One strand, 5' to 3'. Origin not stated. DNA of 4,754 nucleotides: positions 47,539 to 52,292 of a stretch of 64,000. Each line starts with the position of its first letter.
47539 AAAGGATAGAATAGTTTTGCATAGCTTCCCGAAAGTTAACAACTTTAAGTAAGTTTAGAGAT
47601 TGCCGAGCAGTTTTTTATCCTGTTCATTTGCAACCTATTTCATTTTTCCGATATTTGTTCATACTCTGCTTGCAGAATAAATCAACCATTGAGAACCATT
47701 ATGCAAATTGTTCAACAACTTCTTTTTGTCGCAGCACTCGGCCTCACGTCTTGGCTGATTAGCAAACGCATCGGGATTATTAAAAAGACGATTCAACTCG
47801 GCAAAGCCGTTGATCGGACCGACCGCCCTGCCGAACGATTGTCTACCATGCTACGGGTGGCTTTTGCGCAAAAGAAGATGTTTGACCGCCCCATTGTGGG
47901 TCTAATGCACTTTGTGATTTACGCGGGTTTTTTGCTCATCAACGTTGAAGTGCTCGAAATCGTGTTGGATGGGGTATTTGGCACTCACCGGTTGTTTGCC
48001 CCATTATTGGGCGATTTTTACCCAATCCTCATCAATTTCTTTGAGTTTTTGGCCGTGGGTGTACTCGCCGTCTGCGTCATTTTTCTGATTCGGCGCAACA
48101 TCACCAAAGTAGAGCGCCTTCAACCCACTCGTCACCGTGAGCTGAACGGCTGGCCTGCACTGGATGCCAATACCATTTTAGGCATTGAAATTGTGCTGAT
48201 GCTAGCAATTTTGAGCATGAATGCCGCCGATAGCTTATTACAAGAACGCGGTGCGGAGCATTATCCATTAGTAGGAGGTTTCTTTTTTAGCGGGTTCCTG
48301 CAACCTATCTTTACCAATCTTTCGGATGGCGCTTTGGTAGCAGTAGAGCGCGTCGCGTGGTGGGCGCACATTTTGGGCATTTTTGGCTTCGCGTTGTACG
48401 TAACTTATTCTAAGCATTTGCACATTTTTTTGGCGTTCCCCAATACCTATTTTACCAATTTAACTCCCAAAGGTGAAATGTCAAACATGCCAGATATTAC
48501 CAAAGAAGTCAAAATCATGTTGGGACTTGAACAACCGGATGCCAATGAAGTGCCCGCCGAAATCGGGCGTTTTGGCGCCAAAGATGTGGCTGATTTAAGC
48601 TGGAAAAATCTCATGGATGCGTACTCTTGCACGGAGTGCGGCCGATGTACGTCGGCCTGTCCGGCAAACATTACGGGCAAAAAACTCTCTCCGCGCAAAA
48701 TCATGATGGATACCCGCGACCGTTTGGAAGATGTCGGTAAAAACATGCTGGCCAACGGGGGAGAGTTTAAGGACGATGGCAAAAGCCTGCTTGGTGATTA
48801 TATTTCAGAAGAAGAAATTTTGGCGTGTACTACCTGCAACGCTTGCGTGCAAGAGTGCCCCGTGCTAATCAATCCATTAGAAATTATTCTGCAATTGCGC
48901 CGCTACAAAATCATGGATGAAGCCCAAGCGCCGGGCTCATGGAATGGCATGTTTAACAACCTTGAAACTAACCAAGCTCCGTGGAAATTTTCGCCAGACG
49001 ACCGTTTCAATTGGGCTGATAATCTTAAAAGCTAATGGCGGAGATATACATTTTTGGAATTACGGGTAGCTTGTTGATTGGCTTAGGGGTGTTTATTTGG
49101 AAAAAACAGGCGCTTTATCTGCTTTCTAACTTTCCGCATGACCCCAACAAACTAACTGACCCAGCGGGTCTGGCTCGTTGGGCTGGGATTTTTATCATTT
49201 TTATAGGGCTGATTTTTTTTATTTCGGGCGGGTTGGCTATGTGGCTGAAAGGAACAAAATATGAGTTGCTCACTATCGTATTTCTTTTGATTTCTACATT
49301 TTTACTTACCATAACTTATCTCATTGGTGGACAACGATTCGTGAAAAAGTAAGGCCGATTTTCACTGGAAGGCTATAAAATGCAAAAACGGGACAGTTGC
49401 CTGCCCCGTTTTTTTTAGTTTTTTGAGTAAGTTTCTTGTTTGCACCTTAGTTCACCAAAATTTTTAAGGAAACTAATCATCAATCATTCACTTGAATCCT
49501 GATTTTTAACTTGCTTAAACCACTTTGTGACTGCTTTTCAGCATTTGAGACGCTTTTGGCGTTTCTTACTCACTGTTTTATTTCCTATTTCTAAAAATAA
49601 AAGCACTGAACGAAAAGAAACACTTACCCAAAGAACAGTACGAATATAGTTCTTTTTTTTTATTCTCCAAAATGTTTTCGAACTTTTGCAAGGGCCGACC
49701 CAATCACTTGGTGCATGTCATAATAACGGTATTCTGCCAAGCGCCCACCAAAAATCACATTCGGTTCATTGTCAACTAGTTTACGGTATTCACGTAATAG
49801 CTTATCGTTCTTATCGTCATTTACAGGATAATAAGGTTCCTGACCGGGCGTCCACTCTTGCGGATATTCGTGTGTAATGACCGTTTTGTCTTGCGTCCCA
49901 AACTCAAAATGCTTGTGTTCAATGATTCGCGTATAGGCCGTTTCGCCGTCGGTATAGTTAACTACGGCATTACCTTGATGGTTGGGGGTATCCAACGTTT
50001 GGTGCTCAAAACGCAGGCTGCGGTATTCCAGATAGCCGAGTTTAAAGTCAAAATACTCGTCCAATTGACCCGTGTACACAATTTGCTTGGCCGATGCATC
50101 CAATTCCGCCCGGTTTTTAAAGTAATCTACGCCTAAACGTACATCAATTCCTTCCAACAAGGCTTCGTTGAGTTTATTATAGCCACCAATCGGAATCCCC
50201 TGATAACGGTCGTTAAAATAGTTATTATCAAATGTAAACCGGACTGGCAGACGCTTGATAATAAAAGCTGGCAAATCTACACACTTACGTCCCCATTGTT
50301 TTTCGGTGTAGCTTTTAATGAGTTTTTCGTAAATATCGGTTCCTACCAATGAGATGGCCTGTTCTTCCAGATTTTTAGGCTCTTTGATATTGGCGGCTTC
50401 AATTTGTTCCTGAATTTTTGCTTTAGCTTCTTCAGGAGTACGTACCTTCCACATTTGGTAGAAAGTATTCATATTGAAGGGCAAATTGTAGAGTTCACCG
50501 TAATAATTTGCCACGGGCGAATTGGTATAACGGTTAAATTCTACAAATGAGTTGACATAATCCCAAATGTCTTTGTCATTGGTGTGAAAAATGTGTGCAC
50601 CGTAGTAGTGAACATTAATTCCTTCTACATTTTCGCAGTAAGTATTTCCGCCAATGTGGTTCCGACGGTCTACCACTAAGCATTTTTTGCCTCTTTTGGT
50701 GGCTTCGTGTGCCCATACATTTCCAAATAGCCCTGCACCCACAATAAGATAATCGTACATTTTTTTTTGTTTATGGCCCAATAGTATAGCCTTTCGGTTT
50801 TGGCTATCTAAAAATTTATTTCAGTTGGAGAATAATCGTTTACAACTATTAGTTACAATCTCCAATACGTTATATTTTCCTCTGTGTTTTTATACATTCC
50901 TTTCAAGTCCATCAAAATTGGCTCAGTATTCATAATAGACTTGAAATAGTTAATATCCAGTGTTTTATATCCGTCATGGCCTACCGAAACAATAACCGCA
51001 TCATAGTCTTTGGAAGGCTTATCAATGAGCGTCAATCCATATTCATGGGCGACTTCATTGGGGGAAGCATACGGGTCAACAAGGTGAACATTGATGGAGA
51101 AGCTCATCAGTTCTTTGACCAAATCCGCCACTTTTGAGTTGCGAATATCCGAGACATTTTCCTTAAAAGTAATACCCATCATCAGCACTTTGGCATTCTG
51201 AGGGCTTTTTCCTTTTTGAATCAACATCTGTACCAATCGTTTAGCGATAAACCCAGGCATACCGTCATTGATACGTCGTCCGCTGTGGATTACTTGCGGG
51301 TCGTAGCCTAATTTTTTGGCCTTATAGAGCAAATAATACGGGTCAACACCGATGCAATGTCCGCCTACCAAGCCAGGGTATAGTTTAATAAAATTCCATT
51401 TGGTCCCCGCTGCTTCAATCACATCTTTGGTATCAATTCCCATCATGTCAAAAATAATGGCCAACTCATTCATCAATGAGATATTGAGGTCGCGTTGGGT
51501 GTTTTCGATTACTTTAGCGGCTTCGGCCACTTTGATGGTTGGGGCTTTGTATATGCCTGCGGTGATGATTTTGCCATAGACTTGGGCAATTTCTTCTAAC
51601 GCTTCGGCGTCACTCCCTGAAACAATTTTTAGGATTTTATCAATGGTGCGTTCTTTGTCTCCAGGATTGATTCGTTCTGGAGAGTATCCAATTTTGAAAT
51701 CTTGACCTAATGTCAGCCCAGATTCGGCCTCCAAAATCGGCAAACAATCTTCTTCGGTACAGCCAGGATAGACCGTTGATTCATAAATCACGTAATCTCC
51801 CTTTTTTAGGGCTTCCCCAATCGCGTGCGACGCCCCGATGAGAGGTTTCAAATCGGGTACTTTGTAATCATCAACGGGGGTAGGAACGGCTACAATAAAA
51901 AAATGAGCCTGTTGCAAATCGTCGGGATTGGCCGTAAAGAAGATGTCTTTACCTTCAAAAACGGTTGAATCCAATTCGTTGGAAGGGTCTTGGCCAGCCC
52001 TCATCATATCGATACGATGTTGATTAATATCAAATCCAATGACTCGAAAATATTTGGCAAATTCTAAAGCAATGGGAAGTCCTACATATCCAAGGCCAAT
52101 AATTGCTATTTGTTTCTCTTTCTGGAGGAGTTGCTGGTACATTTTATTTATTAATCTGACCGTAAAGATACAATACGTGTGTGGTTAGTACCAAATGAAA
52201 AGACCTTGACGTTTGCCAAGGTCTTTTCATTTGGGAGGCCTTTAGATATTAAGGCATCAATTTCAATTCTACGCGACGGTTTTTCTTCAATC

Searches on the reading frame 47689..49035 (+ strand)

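Call 76: search_protein_families(library=pfam, proteins=[window:47689-49035:+], max_evalue=0.000001)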
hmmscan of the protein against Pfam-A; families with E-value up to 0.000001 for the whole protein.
window:47689-49035:+ (448 aa): 5 families
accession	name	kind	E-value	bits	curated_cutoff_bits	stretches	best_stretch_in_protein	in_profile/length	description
PF13187.11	Fer4_9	-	3.6e-11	43.3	27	1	314-392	2-49/52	4Fe-4S dicluster domain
PF13183.11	Fer4_8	-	7.8e-10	39.6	27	1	311-392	2-66/68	4Fe-4S dicluster domain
PF12797.12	Fer4_2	-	3.7e-08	33.3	24.5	0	305-326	1-22/22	4Fe-4S binding domain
PF13484.11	Fer4_16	-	1e-07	33.1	30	0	314-341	2-32/66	4Fe-4S double cluster binding domain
PF13237.11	Fer4_10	-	1.1e-07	32.2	25.5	0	310-391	5-53/53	4Fe-4S dicluster domain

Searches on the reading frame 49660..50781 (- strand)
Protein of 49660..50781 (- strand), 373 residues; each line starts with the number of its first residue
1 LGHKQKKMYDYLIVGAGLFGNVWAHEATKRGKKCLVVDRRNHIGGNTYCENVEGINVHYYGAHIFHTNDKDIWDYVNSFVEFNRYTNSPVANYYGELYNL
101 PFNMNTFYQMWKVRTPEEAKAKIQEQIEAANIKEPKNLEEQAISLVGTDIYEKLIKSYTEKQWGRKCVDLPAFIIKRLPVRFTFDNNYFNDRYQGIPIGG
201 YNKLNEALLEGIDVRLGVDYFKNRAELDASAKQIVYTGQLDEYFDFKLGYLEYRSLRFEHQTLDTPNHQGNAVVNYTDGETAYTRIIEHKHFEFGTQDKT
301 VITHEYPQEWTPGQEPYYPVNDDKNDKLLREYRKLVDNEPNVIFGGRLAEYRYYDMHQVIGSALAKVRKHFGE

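Call 76: search_protein_families(library=pfam, proteins=[window:49660-50781:-], max_evalue=0.000001)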
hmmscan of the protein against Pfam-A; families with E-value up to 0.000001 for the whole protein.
window:49660-50781:- (373 aa): 2 families
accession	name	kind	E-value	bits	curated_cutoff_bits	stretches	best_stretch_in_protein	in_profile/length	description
PF03275.19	GLF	-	3.3e-82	275.6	26.3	1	153-353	1-203/203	UDP-galactopyranose mutase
PF13450.12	NAD_binding_8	-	4.1e-19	69.1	21.9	1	13-78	1-67/68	NAD(P)-binding Rossmann-like domain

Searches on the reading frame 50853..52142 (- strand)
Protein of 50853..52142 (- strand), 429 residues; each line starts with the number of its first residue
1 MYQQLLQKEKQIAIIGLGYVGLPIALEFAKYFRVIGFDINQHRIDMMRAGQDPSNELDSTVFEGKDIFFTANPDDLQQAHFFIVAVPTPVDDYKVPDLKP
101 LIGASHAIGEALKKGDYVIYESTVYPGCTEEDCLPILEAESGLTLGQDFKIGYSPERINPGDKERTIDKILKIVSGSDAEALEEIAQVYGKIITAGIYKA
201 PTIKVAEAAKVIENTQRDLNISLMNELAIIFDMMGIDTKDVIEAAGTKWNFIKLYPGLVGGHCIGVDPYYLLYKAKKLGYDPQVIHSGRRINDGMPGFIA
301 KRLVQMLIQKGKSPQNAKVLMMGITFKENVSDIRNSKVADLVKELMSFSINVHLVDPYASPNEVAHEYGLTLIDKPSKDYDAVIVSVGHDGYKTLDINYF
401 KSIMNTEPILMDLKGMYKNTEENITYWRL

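Call 76: search_protein_families(library=pfam, proteins=[window:50853-52142:-], max_evalue=0.000001)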
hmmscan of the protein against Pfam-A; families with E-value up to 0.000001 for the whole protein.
window:50853-52142:- (429 aa): 3 families
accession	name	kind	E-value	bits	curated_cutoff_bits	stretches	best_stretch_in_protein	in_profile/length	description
PF03721.20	UDPG_MGDP_dh_N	-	2.9e-33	115.5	27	1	11-185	2-183/187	UDP-glucose/GDP-mannose dehydrogenase family, NAD binding domain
PF00984.24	UDPG_MGDP_dh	-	8.2e-27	93.6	25.4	1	205-293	2-93/94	UDP-glucose/GDP-mannose dehydrogenase family, central domain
PF03720.21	UDPG_MGDP_dh_C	-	1.9e-21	76.8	30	1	320-418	1-102/103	UDP-glucose/GDP-mannose dehydrogenase family, UDP binding domain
